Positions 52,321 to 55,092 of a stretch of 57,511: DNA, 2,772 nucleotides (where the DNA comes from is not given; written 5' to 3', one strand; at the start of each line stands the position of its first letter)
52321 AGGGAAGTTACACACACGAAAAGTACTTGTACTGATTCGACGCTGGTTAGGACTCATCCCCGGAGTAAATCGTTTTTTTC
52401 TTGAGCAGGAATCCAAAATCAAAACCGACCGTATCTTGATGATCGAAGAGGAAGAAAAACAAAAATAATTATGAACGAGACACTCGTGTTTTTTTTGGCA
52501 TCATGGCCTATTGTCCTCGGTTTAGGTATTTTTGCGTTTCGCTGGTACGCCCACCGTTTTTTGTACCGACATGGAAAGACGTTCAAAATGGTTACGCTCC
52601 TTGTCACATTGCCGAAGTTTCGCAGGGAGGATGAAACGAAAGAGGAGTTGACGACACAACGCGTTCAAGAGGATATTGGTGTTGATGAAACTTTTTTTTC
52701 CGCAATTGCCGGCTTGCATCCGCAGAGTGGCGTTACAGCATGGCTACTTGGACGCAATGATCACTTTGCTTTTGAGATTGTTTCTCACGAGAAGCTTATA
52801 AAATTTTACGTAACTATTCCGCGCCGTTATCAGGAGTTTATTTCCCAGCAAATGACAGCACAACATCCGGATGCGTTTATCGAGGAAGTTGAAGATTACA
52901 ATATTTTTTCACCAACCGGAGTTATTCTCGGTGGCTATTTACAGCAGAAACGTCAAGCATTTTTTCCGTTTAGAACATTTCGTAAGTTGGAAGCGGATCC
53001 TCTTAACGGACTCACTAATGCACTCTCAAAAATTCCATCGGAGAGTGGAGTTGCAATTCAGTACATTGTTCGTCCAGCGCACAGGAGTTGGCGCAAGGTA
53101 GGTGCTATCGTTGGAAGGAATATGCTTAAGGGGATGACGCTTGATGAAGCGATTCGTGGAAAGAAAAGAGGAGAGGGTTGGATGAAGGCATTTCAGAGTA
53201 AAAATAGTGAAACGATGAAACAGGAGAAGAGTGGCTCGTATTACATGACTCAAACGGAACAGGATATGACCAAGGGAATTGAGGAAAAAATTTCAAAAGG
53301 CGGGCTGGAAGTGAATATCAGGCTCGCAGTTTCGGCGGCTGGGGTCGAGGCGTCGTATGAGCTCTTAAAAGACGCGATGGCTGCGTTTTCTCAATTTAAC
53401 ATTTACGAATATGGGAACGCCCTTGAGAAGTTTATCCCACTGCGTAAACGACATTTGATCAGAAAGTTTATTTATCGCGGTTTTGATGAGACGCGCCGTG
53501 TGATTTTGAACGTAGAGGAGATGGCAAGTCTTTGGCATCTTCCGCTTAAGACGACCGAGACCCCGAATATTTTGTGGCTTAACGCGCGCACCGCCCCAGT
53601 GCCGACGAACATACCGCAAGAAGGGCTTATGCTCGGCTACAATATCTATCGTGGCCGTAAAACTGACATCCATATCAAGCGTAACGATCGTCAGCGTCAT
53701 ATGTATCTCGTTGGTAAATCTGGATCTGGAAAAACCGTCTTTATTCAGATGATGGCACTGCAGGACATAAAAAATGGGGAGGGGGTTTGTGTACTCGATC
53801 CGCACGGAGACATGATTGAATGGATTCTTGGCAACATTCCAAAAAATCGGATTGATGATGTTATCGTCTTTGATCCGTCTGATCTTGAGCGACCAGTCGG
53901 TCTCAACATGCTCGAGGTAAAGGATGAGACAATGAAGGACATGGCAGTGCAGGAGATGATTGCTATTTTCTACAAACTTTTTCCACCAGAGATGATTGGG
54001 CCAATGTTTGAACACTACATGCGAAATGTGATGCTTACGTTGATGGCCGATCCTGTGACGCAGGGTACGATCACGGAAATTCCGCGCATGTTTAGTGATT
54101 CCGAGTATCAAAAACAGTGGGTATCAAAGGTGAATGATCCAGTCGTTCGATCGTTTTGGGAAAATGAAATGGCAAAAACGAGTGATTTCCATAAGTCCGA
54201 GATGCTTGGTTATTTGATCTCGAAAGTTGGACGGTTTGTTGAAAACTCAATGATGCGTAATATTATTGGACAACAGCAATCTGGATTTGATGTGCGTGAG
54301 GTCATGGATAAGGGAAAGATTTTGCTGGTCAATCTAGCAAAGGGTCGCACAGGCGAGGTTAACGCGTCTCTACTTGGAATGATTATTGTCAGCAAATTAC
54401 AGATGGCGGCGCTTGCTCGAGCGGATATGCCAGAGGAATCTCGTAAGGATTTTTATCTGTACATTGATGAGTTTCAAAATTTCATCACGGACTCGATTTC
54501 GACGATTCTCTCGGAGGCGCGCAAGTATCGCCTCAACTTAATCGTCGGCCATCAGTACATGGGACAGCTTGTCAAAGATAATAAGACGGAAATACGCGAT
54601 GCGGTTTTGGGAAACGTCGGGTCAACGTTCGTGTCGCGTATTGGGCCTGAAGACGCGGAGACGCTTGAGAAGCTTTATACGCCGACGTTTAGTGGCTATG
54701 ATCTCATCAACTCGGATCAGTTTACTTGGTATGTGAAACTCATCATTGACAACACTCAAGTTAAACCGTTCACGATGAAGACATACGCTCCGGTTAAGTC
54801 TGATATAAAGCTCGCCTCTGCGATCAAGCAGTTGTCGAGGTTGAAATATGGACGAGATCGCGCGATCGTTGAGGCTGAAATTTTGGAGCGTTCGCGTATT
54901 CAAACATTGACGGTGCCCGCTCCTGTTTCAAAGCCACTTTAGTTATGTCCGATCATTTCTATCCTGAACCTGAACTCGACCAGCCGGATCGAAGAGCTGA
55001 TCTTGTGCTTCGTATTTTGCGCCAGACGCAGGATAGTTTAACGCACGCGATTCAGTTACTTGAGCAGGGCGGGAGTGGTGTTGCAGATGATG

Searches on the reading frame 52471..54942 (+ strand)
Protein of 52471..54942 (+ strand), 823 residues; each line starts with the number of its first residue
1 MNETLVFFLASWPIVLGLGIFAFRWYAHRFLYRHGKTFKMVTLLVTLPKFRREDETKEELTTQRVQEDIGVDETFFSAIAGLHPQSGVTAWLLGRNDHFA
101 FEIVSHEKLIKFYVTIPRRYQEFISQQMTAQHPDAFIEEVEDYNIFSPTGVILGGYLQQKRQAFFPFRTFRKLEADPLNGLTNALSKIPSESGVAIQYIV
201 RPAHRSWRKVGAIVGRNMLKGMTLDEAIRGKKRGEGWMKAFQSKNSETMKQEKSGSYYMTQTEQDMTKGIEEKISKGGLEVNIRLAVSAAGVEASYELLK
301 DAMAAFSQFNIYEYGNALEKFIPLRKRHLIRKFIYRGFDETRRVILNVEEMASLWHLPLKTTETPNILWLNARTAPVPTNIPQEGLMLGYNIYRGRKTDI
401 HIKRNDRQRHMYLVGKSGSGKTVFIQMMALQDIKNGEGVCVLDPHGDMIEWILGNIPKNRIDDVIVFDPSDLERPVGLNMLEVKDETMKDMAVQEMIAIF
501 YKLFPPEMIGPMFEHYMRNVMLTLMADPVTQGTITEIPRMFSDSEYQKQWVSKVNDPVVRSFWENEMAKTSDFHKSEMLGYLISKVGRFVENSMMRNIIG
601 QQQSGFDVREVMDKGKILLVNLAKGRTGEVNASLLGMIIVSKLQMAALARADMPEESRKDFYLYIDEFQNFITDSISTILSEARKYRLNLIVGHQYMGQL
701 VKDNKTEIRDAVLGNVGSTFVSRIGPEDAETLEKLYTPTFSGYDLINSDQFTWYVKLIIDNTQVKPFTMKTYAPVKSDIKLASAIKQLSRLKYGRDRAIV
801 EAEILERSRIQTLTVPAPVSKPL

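Call 3: search_protein_families(library=pfam, proteins=[window:52471-54942:+], max_evalue=0.01)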
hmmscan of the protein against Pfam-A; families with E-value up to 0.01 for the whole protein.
window:52471-54942:+ (823 aa): 7 families
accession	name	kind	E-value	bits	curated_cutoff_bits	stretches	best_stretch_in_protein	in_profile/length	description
PF02534.20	T4SS-DNA_transf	-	2.4e-10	40.3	20.1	1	401-734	37-380/468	Type IV secretory system Conjugative DNA transfer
PF10412.15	TrwB_AAD_bind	-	1.4e-09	37.8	20.5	1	400-731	7-315/387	Type IV secretion-system coupling protein DNA-binding domain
PF01935.23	DUF87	-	5.8e-06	27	23.2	1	395-491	9-100/220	Helicase HerA, central domain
PF12696.13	TraG-D_C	-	1.8e-05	25.1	22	1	661-734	2-74/126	TraM recognition site of TraD and TraG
PF13401.12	AAA_22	-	0.00094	19.9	27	0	406-432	3-29/130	AAA domain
PF24389.1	ORC-CDC6-like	-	0.0022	17.3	27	0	406-434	30-58/571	ORC-CDC6-like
PF06745.19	ATPase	-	0.0023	17.8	26.6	0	407-438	18-50/231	KaiC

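Call 4: search_protein_families(library=ncbifam, proteins=[window:52471-54942:+], max_evalue=0.01)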
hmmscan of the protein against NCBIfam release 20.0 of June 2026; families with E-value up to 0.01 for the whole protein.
window:52471-54942:+ (823 aa): 12 families
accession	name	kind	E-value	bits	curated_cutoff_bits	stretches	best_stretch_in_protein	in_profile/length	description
TIGR03743.1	SXT_TraD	subfamily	1.5e-12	46.8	366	1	364-448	132-215/636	conjugative transfer system coupling protein TraD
NF045973.1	conju_CD1115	equivalog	1.3e-09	37.5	250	1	403-733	19-366/442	VirD4-like conjugal transfer protein, CD1115 family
NF041447.1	TrbC_conju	equivalog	9.1e-09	34.3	800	1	386-444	107-165/685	F-type conjugative transfer protein TrbC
NF045975.1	VirB4_plasma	equivalog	6.4e-08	30.8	590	1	398-445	504-552/894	Mbov_0397 family ICE element conjugal transfer ATPase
TIGR03754.1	conj_TOL_TraD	equivalog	6.6e-08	31.5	647.55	1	376-448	149-220/643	type IV conjugative transfer system coupling protein TraD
NF053655.1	CedD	equivalog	2.4e-06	26.5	600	1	396-453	209-266/527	DNA-translocating ATPase CedD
NF041326.1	Bacteroid_MobC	subfamily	0.00036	19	900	0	663-732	460-529/655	conjugal transfer protein MobC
TIGR02746.1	TraC-F-type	equivalog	0.00042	18.3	567.05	1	411-443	433-465/800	type IV secretion system protein TraC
TIGR02759.1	TraD_Ftype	equivalog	0.00059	18.7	521.35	0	402-449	170-217/566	type IV conjugative transfer system coupling protein TraD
NF041017.1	DNA_import_CedB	equivalog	0.0034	16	700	1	380-450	248-318/590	DNA import protein CedB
TIGR02237.1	recomb_radB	equivalog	0.0035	17.2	172.4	0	413-474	17-81/210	DNA repair and recombination protein RadB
NF033849.1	ser_rich_anae_1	subfamily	0.007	13.7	650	0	388-667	736-1025/1163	serine-rich protein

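Call 18: find_homologous_proteins(query=window:52471-54942:+, max_evalue=0.001)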
Query window:52471-54942:+ (823 aa): 2402 proteins with E <= 0.001 among 8000 candidates; the best 120 are listed.
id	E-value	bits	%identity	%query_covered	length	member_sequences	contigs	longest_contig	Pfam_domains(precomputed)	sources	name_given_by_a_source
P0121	0.0e+0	1871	100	100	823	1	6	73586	PF26449.1,PF10412.16,PF01935.24,PF02534.21,PF12696.14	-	-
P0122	0.0e+0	1711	89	100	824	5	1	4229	PF26449.1,PF10412.16,PF01935.24,PF02534.21,PF12696.14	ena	-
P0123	0.0e+0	1679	89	99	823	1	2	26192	PF26449.1,PF10412.16,PF02534.21,PF12696.14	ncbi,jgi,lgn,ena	-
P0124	0.0e+0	1488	77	98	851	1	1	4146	PF26449.1,PF10412.16,PF01935.24,PF02534.21,PF12696.14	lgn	-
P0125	0.0e+0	1472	77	99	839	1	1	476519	PF26449.1,PF10412.16,PF01935.24,PF02534.21,PF12696.14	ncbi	-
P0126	0.0e+0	1445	76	99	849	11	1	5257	PF26449.1,PF10412.16,PF02534.21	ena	-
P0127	0.0e+0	1438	76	98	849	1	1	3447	PF26449.1,PF10412.16,PF02534.21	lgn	-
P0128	0.0e+0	1426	75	99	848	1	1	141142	PF26449.1,PF10412.16,PF02534.21,PF12696.14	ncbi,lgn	-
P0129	0.0e+0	1417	74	97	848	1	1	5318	PF26449.1,PF10412.16,PF02534.21,PF12696.14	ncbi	-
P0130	0.0e+0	1388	76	95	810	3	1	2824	PF26449.1,PF10412.16,PF01935.24,PF02534.21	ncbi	ncbi:MAG: type IV secretion system DNA-binding domain-containing protein, partial [Patescibacteria g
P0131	0.0e+0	1354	72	96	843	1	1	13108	PF26449.1,PF10412.16,PF01935.24,PF02534.21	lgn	-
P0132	0.0e+0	1323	70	98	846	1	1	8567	PF26449.1,PF10412.16,PF01935.24,PF02534.21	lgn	-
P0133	0.0e+0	1260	68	99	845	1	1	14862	PF26449.1,PF10412.16,PF01935.24,PF02534.21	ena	-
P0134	0.0e+0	1176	64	96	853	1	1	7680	PF26449.1,PF10412.16,PF01935.24,PF02534.21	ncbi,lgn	-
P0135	0.0e+0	1161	63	96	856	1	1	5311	PF26449.1,PF10412.16,PF01935.24,PF02534.21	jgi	jgi:type IV secretory pathway TraG/TraD family ATPase VirD4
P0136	0.0e+0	1156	63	96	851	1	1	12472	PF26449.1,PF10412.16,PF01935.24,PF02534.21,PF12696.14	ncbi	-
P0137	0.0e+0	1148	63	97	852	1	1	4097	PF26449.1,PF10412.16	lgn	-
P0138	0.0e+0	1147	62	98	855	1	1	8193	PF26449.1,PF10412.16,PF01935.24,PF02534.21,PF12696.14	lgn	-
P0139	0.0e+0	1146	63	96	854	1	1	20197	PF26449.1,PF10412.16,PF01935.24,PF02534.21,PF12696.14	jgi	jgi:hypothetical protein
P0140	0.0e+0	1137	62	97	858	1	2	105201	PF26449.1,PF10412.16,PF02534.21,PF12696.14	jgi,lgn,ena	jgi:hypothetical protein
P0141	0.0e+0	1136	61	98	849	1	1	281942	PF26449.1,PF10412.16,PF02534.21,PF12696.14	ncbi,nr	ncbi:type IV secretion system DNA-binding domain-containing protein [Candidatus Uhrbacteria bacteriu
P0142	0.0e+0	1133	61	99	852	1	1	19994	PF26449.1,PF10412.16,PF01935.24,PF02534.21,PF12696.14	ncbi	-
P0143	0.0e+0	1131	62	97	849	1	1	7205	PF26449.1,PF10412.16,PF02534.21,PF12696.14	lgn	-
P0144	0.0e+0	1129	62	99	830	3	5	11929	PF26449.1,PF10412.16,PF02534.21,PF12696.14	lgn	-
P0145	0.0e+0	1129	60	100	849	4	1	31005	PF26449.1,PF10412.16,PF01935.24,PF02534.21,PF12696.14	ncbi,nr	ncbi:type IV secretory system conjugative DNA transfer family protein [Candidatus Uhrbacteria bacter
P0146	0.0e+0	1129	63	96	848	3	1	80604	PF26449.1,PF10412.16,PF02534.21,PF12696.14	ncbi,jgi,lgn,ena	ncbi:MAG: type IV secretion system DNA-binding domain-containing protein [Patescibacteria group bact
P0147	0.0e+0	1128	61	96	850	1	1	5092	PF26449.1,PF10412.16,PF02534.21,PF12696.14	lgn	-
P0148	0.0e+0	1124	60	98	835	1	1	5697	PF26449.1,PF10412.16,PF01935.24,PF02534.21,PF12696.14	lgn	-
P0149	0.0e+0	1123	61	98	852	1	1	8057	PF26449.1,PF10412.16,PF02534.21,PF12696.14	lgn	-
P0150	0.0e+0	1123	61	98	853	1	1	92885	PF26449.1,PF10412.16,PF01935.24,PF02534.21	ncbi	-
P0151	0.0e+0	1123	60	98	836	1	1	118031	PF26449.1,PF10412.16,PF01935.24,PF02534.21,PF12696.14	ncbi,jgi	ncbi:MAG: type IV secretion system DNA-binding domain-containing protein [Patescibacteria group bact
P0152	0.0e+0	1122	60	97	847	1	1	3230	PF26449.1,PF10412.16,PF01935.24,PF02534.21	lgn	-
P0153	0.0e+0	1121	64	94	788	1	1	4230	PF26449.1,PF10412.16,PF02534.21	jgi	jgi:hypothetical protein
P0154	0.0e+0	1121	59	100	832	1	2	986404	PF26449.1,PF10412.16,PF01935.24,PF02534.21,PF12696.14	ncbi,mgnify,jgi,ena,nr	ncbi:type IV secretory system conjugative DNA transfer family protein [Candidatus Uhrbacteria bacter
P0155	0.0e+0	1121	61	96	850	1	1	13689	PF26449.1,PF10412.16,PF02534.21,PF12696.14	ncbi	-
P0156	0.0e+0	1120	61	99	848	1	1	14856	PF26449.1,PF10412.16,PF02534.21,PF12696.14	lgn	-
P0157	0.0e+0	1119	61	97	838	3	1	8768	PF26449.1,PF10412.16,PF02534.21,PF12696.14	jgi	-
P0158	0.0e+0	1119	60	99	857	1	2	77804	PF26449.1,PF10412.16,PF01935.24,PF02534.21,PF12696.14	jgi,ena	-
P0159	0.0e+0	1118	62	98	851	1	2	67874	PF26449.1,PF10412.16,PF02534.21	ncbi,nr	ncbi:type IV secretion system DNA-binding domain-containing protein [Patescibacteria group bacterium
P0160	0.0e+0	1118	61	98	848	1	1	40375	PF26449.1,PF10412.16,PF02534.21,PF12696.14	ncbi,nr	ncbi:type IV secretory system conjugative DNA transfer family protein [Candidatus Uhrbacteria bacter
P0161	0.0e+0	1118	61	98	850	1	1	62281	PF26449.1,PF10412.16,PF02534.21,PF12696.14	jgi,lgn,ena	-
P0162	0.0e+0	1117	60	99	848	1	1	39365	PF26449.1,PF10412.16,PF02534.21,PF12696.14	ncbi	-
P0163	0.0e+0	1117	62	97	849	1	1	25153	PF26449.1,PF10412.16,PF01935.24,PF02534.21,PF12696.14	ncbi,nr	ncbi:type IV secretory system conjugative DNA transfer family protein [Candidatus Uhrbacteria bacter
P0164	0.0e+0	1116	60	99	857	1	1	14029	PF26449.1,PF10412.16,PF01935.24,PF02534.21,PF12696.14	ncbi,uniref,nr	ncbi:hypothetical protein CO172_01050 [Candidatus Uhrbacteria bacterium CG_4_9_14_3_um_filter_36_7]|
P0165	0.0e+0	1116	60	99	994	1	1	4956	PF26449.1,PF10412.16,PF01935.24,PF02534.21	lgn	-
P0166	0.0e+0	1116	60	99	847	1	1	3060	PF26449.1,PF10412.16,PF02534.21,PF12696.14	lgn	-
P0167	0.0e+0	1115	60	96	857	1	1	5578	PF26449.1,PF10412.16,PF01935.24,PF02534.21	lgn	-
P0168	0.0e+0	1115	61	95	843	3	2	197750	PF26449.1,PF10412.16,PF01935.24,PF12696.14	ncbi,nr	ncbi:type IV secretion system DNA-binding domain-containing protein [Patescibacteria group bacterium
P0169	0.0e+0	1115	61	96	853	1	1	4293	PF26449.1,PF10412.16,PF01935.24,PF02534.21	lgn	-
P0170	0.0e+0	1115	60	99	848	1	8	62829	PF26449.1,PF10412.16,PF02534.21,PF12696.14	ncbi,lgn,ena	-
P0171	0.0e+0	1114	61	97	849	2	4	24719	PF26449.1,PF10412.16,PF02534.21,PF12696.14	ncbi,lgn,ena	-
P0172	0.0e+0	1114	59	99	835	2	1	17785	PF26449.1,PF10412.16,PF01935.24,PF02534.21,PF12696.14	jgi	-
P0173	0.0e+0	1114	60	99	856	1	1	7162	PF26449.1,PF10412.16,PF02534.21,PF12696.14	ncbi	-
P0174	0.0e+0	1113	60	99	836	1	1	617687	PF26449.1,PF10412.16,PF01935.24,PF02534.21,PF12696.14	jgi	jgi:type IV secretory pathway TraG/TraD family ATPase VirD4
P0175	0.0e+0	1113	61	98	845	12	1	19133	PF26449.1,PF10412.16,PF02534.21,PF12696.14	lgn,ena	-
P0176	0.0e+0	1112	60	99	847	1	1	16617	PF26449.1,PF10412.16,PF02534.21,PF12696.14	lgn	-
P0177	0.0e+0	1112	60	99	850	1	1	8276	PF26449.1,PF10412.16,PF02534.21,PF12696.14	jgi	jgi:hypothetical protein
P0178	0.0e+0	1112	61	97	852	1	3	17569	PF26449.1,PF10412.16,PF02534.21,PF12696.14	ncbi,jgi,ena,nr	ncbi:MAG TPA: type IV secretory system conjugative DNA transfer family protein [Patescibacteria grou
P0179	0.0e+0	1111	59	98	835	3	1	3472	PF26449.1,PF10412.16,PF01935.24,PF02534.21,PF12696.14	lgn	-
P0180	0.0e+0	1111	61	96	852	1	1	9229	PF26449.1,PF10412.16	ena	-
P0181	0.0e+0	1111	60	99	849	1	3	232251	PF26449.1,PF10412.16,PF02534.21,PF12696.14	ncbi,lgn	-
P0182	0.0e+0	1111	61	97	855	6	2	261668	PF26449.1,PF10412.16,PF02534.21,PF12696.14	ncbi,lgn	-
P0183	0.0e+0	1111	62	96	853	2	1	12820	PF26449.1,PF10412.16,PF01935.24,PF02534.21,PF12696.14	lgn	-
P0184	0.0e+0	1110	59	97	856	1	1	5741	PF26449.1,PF10412.16,PF01935.24,PF02534.21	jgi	jgi:hypothetical protein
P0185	0.0e+0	1110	61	97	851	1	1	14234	PF26449.1,PF10412.16,PF01935.24,PF02534.21,PF12696.14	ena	-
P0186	0.0e+0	1110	61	96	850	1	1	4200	PF26449.1,PF10412.16,PF01935.24,PF12696.14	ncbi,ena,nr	ncbi:MAG: type IV secretion system DNA-binding domain-containing protein [bacterium]|nr:type IV secr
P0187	0.0e+0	1109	61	95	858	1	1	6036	PF26449.1,PF10412.16,PF01935.24,PF02534.21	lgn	-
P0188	0.0e+0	1109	61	95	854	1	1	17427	PF26449.1,PF10412.16,PF01935.24,PF02534.21,PF12696.14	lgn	-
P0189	0.0e+0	1109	60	99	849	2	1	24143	PF26449.1,PF10412.16,PF02534.21,PF12696.14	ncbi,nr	ncbi:type IV secretory system conjugative DNA transfer family protein [Candidatus Uhrbacteria bacter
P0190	0.0e+0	1109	60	97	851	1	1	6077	PF26449.1,PF10412.16,PF02534.21,PF12696.14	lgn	-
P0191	0.0e+0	1108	60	98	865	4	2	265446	PF26449.1,PF10412.16,PF01935.24,PF02534.21,PF12696.14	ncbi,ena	ncbi:MAG: type IV secretion system DNA-binding domain-containing protein [Patescibacteria group bact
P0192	0.0e+0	1108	61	99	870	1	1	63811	PF26449.1,PF10412.16,PF02534.21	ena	-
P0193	0.0e+0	1108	59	98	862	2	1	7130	PF26449.1,PF10412.16,PF01935.24,PF02534.21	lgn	-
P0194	0.0e+0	1107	62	95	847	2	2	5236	PF26449.1,PF10412.16,PF02534.21,PF12696.14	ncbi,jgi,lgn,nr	ncbi:hypothetical protein FJZ23_02775 [Candidatus Parcubacteria bacterium]|nr:hypothetical protein [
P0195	0.0e+0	1107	61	97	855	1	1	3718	PF26449.1,PF10412.16,PF02534.21,PF12696.14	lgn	-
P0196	0.0e+0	1106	61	95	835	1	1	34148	PF26449.1,PF10412.16,PF01935.24,PF02534.21,PF12696.14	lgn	-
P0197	0.0e+0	1105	59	98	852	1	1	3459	PF26449.1,PF10412.16,PF01935.24,PF02534.21,PF12696.14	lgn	-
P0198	0.0e+0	1105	60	99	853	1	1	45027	PF26449.1,PF10412.16,PF02534.21,PF12696.14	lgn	-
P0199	0.0e+0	1105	60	97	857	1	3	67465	PF26449.1,PF10412.16,PF01935.24,PF02534.21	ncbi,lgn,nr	ncbi:MAG: type IV secretory system conjugative DNA transfer family protein [Candidatus Uhrbacteria b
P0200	0.0e+0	1103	64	94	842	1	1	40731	PF26449.1,PF10412.16,PF02534.21,PF12696.14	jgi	jgi:hypothetical protein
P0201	0.0e+0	1102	60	97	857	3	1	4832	PF26449.1,PF10412.16,PF02534.21,PF12696.14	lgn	-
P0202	0.0e+0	1102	60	98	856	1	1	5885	PF26449.1,PF10412.16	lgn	-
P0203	0.0e+0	1101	59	98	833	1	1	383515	PF26449.1,PF10412.16,PF01935.24,PF02534.21,PF12696.14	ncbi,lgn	ncbi:MAG: type IV secretion system DNA-binding domain-containing protein [Patescibacteria group bact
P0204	0.0e+0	1101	58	99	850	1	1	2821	PF26449.1,PF10412.16,PF02534.21,PF12696.14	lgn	-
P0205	0.0e+0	1101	59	98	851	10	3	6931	PF26449.1,PF10412.16,PF01935.24,PF02534.21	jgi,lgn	jgi:hypothetical protein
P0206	0.0e+0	1099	61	97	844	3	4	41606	PF26449.1,PF10412.16,PF02534.21,PF12696.14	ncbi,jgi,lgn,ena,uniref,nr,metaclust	ncbi:MAG: hypothetical protein UT30_C0007G0037 [Candidatus Uhrbacteria bacterium GW2011_GWF2_39_13]|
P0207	0.0e+0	1099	61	95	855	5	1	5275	PF26449.1,PF10412.16,PF01935.24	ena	-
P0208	0.0e+0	1098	60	97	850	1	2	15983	PF26449.1,PF10412.16,PF02534.21,PF12696.14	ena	-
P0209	0.0e+0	1098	60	99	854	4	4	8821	PF26449.1,PF10412.16,PF02534.21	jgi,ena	-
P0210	0.0e+0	1098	60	96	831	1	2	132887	PF26449.1,PF10412.16,PF01935.24,PF02534.21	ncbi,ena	-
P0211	0.0e+0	1098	60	97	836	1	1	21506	PF26449.1,PF10412.16,PF01935.24,PF02534.21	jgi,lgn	-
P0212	0.0e+0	1098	59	100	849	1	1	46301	PF26449.1,PF10412.16,PF01935.24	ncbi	ncbi:MAG: type IV secretion system DNA-binding domain-containing protein [Patescibacteria group bact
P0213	0.0e+0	1098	60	97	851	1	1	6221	PF26449.1,PF10412.16,PF02534.21,PF12696.14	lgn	-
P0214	0.0e+0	1098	61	96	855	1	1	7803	PF26449.1,PF10412.16,PF01935.24,PF02534.21,PF12696.14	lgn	-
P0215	0.0e+0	1097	60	99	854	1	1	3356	PF26449.1,PF10412.16,PF02534.21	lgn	-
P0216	0.0e+0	1097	60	97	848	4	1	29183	PF26449.1,PF10412.16,PF02534.21,PF12696.14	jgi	-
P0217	0.0e+0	1097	59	98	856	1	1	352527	PF26449.1,PF10412.16,PF01935.24,PF02534.21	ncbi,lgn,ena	-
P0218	0.0e+0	1097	60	99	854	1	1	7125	PF26449.1,PF10412.16,PF02534.21,PF12696.14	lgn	-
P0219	0.0e+0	1096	60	97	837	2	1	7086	PF26449.1,PF10412.16,PF01935.24,PF02534.21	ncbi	ncbi:MAG: type IV secretory system conjugative DNA transfer family protein [Candidatus Uhrbacteria b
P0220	0.0e+0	1096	61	97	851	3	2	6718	PF26449.1,PF10412.16,PF01935.24,PF02534.21,PF12696.14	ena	-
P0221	0.0e+0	1096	61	99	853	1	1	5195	PF26449.1,PF10412.16,PF02534.21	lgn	-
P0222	0.0e+0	1096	59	98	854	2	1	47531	PF26449.1,PF10412.16,PF02534.21,PF12696.14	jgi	jgi:hypothetical protein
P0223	0.0e+0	1095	61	96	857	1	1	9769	PF26449.1,PF10412.16,PF01935.24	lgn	-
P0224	0.0e+0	1095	61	96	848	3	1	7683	PF26449.1,PF10412.16,PF02534.21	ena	-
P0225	0.0e+0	1095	60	97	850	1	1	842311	PF26449.1,PF10412.16,PF02534.21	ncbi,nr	ncbi:type IV secretory system conjugative DNA transfer family protein [Patescibacteria group bacteri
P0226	0.0e+0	1094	60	98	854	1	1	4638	PF26449.1,PF10412.16,PF01935.24,PF02534.21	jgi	jgi:hypothetical protein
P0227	0.0e+0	1094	61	96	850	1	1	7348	PF26449.1,PF10412.16,PF02534.21,PF12696.14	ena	-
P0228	0.0e+0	1094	60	97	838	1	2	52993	PF26449.1,PF10412.16,PF02534.21,PF12696.14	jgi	jgi:hypothetical protein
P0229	0.0e+0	1094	60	96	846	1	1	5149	PF26449.1,PF10412.16,PF01935.24,PF02534.21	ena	-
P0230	0.0e+0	1093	60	99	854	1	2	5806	PF26449.1,PF10412.16,PF02534.21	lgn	-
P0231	0.0e+0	1093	60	99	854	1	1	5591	PF26449.1,PF10412.16,PF02534.21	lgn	-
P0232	0.0e+0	1093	58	98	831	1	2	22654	PF26449.1,PF10412.16,PF01935.24,PF02534.21,PF12696.14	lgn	-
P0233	0.0e+0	1093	58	99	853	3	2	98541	PF26449.1,PF10412.16,PF01935.24,PF02534.21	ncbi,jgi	-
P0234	0.0e+0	1093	61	98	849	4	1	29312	PF26449.1,PF10412.16,PF02534.21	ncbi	-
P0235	0.0e+0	1093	60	99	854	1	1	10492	PF26449.1,PF10412.16,PF02534.21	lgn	-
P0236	0.0e+0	1092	59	98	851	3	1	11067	PF26449.1,PF10412.16,PF02534.21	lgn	-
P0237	0.0e+0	1092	62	95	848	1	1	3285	PF26449.1,PF10412.16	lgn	-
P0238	0.0e+0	1092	60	95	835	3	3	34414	PF26449.1,PF10412.16,PF01935.24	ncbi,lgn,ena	-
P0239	0.0e+0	1092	60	95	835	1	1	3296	PF26449.1,PF10412.16,PF01935.24,PF12696.14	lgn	-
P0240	0.0e+0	1092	59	98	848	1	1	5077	PF26449.1,PF10412.16,PF01935.24,PF02534.21,PF12696.14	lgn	-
